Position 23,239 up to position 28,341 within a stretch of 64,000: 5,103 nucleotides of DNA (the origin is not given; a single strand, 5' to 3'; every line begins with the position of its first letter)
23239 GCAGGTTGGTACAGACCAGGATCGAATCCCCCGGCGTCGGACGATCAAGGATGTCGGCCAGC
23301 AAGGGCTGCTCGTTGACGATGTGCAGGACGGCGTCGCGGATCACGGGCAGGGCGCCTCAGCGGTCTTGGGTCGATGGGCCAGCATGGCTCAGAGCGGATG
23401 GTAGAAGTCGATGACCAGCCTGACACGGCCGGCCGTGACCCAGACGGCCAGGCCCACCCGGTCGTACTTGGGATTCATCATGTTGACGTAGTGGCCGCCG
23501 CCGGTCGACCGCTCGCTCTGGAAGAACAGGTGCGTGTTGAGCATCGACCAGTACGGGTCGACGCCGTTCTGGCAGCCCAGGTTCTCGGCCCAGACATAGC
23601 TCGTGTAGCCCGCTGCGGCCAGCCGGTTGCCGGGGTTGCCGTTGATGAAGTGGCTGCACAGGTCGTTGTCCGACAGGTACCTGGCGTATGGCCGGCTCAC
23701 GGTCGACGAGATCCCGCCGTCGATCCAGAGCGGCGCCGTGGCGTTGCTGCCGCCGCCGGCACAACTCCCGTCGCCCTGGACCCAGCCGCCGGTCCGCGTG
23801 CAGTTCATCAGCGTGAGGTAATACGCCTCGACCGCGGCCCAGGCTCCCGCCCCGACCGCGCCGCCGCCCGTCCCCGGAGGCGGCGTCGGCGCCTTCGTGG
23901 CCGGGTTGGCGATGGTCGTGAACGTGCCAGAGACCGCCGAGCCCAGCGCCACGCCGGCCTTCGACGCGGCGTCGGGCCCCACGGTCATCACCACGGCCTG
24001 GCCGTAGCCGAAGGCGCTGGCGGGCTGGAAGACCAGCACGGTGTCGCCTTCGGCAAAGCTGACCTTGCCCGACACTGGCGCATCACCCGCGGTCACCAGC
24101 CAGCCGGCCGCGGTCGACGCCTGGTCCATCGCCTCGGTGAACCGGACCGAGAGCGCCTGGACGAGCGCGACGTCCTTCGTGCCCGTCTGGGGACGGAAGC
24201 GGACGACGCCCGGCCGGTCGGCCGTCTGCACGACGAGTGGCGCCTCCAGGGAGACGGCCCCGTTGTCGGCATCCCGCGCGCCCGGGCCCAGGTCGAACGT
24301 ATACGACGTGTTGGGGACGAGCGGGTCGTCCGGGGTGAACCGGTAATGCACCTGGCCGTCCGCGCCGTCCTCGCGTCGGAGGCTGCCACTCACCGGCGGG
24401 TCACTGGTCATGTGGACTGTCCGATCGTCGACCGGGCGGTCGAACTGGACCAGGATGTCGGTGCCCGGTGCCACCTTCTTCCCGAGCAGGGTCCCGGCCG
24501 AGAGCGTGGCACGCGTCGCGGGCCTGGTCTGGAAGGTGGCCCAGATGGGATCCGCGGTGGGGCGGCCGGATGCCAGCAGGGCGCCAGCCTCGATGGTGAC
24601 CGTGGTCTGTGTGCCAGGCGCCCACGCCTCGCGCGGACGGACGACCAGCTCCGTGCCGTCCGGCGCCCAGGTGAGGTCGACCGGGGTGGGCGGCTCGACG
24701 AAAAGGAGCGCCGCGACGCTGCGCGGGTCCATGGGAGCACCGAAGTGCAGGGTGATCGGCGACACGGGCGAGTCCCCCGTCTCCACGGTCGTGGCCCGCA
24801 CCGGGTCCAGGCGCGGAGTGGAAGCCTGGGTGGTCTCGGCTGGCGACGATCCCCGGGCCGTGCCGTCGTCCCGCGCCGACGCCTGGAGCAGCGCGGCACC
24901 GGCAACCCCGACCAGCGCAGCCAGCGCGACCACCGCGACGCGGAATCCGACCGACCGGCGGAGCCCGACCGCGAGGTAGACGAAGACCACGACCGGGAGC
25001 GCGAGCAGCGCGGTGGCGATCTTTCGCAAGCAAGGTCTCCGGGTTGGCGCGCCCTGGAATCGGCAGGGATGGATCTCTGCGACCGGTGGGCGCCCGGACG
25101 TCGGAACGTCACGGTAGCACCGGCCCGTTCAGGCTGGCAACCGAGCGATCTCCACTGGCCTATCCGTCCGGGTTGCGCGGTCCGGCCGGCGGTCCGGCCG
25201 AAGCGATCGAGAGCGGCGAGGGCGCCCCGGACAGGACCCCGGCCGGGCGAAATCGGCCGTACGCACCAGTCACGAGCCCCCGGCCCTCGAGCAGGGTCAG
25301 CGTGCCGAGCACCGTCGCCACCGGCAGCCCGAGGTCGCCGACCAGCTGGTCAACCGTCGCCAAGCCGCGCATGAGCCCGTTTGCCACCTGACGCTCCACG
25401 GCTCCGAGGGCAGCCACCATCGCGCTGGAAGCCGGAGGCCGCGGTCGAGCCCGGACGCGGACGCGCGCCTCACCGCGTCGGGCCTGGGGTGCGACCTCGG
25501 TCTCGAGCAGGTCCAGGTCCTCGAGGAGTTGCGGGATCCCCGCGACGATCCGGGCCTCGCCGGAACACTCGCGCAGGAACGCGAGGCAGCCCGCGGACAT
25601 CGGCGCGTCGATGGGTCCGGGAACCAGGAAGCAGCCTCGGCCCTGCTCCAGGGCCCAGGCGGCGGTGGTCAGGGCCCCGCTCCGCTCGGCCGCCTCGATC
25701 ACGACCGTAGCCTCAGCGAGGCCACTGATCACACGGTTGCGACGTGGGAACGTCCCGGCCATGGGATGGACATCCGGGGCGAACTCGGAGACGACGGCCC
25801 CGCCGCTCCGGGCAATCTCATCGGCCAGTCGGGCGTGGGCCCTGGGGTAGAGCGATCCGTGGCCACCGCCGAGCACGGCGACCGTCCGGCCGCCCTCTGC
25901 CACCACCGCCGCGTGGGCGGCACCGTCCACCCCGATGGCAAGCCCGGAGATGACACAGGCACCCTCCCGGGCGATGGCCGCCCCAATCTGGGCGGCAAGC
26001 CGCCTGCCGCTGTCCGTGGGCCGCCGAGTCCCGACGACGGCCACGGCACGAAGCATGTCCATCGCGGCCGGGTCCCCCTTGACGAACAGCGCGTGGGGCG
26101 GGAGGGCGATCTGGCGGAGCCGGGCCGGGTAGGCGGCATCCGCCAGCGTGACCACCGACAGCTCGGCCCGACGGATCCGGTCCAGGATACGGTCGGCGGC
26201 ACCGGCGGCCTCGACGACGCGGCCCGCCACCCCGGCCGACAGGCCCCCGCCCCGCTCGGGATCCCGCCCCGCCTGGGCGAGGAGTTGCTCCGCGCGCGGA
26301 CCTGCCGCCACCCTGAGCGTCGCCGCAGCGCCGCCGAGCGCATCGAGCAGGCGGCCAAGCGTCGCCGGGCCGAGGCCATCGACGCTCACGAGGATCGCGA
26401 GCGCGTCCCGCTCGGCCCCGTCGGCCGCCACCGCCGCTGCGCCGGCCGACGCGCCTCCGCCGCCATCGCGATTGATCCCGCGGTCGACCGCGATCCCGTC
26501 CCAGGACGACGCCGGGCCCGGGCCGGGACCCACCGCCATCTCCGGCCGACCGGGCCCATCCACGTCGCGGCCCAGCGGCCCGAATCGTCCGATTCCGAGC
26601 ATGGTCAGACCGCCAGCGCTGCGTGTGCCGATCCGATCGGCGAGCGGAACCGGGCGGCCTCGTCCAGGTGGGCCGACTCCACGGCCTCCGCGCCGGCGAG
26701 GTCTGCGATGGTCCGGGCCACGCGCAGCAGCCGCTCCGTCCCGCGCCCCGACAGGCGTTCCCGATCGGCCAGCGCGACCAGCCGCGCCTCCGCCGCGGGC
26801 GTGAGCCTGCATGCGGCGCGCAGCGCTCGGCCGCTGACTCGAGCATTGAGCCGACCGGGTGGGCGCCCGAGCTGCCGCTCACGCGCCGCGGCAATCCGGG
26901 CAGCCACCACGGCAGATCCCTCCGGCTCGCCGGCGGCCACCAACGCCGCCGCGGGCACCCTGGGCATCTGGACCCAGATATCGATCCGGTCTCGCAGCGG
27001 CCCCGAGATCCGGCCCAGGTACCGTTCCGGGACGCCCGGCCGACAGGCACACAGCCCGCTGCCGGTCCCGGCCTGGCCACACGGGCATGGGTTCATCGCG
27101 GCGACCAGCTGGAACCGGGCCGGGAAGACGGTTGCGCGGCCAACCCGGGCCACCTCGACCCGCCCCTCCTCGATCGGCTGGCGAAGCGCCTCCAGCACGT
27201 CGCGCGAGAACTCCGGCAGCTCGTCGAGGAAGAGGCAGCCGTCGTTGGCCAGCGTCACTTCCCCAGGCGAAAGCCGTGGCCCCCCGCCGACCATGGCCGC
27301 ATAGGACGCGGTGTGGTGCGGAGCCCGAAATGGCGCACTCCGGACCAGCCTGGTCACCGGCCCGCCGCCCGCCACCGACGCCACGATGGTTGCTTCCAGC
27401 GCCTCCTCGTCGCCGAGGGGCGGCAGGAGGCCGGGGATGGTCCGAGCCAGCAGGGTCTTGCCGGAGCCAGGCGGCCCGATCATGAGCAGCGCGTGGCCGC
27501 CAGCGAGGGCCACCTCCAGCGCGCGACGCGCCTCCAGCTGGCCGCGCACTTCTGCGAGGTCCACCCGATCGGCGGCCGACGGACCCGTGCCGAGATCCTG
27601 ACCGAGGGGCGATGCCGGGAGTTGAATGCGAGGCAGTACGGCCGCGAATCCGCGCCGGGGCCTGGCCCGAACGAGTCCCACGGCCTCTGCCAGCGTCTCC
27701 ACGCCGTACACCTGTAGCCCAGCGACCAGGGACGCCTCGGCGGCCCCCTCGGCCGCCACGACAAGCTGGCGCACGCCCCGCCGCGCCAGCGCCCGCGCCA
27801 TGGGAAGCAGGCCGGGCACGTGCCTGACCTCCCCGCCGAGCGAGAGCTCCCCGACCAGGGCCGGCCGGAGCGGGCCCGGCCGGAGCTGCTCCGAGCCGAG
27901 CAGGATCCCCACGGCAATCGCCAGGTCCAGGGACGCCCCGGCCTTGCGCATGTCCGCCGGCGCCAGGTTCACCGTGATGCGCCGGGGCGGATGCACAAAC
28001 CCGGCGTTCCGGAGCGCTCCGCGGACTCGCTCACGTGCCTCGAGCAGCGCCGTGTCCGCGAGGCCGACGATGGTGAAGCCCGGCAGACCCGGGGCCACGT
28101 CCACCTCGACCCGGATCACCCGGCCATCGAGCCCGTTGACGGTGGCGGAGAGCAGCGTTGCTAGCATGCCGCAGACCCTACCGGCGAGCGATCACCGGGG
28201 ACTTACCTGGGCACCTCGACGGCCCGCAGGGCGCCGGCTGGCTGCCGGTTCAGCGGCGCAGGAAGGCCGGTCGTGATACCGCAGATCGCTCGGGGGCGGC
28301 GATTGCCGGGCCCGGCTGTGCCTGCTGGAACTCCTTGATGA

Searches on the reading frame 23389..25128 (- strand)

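Call 51: search_protein_families(library=pfam, proteins=[window:23389-25128:-], max_evalue=0.00001)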
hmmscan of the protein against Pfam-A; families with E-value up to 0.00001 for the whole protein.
window:23389-25128:- (579 aa): 2 families
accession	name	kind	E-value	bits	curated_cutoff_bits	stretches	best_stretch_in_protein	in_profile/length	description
PF13205.12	Big_5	-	1e-26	94.1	23.6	2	304-405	3-105/105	Bacterial Ig-like domain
PF17964.7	Big_10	-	3.6e-08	34.2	22.9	0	123-180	100-159/164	Bacterial Ig domain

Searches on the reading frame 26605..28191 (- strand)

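Call 51: search_protein_families(library=pfam, proteins=[window:26605-28191:-], max_evalue=0.00001)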
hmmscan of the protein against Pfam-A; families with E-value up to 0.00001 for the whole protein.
window:26605-28191:- (528 aa): 6 families
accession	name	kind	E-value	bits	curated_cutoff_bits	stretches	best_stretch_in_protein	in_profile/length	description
PF01078.27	Mg_chelatase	-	9.6e-85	283.6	20.3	1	211-415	1-205/207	Magnesium chelatase, subunit ChlI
PF13541.12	ChlI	-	5.8e-37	126.7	27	1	28-148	1-120/121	Subunit ChlI of Mg-chelatase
PF13335.12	Mg_chelatase_C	-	2.2e-24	86.3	26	1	424-516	2-94/94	Magnesium chelatase, subunit ChlI C-terminal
PF07728.20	AAA_5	-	1.4e-09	38.5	22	0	307-370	55-125/139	AAA domain (dynein-related subfamily)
PF00158.32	Sigma54_activat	-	1.6e-07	31.6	20.2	1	227-367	17-142/168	Sigma-54 interaction domain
PF00493.29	MCM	-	8.1e-06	25.5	23.3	0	307-369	112-174/224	MCM P-loop domain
